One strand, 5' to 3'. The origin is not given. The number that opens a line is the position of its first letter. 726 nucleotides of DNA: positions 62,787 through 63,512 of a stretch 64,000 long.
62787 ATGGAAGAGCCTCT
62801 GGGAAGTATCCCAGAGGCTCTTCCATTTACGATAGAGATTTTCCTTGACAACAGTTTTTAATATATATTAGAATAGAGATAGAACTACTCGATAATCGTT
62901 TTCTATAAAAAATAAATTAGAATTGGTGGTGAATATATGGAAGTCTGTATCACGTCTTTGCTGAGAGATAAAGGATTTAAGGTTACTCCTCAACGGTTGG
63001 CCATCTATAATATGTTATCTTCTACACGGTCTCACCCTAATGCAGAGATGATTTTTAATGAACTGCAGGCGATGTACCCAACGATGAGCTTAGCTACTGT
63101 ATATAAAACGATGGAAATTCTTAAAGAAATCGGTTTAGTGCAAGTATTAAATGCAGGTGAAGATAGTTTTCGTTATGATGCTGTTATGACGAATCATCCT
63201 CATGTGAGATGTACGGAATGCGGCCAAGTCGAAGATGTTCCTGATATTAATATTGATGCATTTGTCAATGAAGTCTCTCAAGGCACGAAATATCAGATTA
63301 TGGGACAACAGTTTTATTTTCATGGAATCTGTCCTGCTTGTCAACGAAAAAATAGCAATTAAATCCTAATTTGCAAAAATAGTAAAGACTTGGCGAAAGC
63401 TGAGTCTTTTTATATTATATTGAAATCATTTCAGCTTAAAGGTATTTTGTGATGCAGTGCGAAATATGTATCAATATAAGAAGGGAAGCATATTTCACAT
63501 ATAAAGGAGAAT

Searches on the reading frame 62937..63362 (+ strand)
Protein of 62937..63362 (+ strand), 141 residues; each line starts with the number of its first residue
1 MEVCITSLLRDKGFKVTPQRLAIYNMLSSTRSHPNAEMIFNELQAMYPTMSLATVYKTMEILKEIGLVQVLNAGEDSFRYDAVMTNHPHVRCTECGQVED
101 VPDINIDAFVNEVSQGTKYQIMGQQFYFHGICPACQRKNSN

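Call 40: find_encoding_contigs(protein=window:62937-63362:+, flank=10000, max_places=3)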
Protein window:62937-63362:+ (141 aa): 3 contigs read that carry it; 1 place shown.
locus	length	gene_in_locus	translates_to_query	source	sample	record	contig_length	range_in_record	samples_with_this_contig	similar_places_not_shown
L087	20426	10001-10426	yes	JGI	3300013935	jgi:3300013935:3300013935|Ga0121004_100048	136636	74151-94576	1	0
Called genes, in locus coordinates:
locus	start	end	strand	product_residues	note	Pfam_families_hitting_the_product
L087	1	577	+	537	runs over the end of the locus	PF02734:Dak2, PF21645:FakA-like_M, PF13684:FakA-like_C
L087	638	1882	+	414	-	PF00563:EAL, PF08668:HDOD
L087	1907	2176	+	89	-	-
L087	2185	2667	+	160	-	-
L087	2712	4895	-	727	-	PF09371:Tex_N, PF22706:Tex_central_region, PF16921:Tex_YqgF, PF14639:YqgF (weak), PF14635:HHH_7, PF12836:HHH_3, PF17674:HHH_9, PF00575:S1, +1 more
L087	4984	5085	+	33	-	-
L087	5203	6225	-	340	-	PF13487:HD_5, PF01966:HD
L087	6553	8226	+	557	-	PF07694:5TM-5TMR_LYT, PF06580:His_kinase, PF02518:HATPase_c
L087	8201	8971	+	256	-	PF00072:Response_reg, PF04397:LytTR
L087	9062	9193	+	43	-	-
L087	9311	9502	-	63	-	-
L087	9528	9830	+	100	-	PF07875:Coat_F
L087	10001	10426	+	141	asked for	PF01475:FUR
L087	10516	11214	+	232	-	PF01791:DeoC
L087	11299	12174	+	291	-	PF01752:Peptidase_M9 (weak), PF13485:Peptidase_MA_2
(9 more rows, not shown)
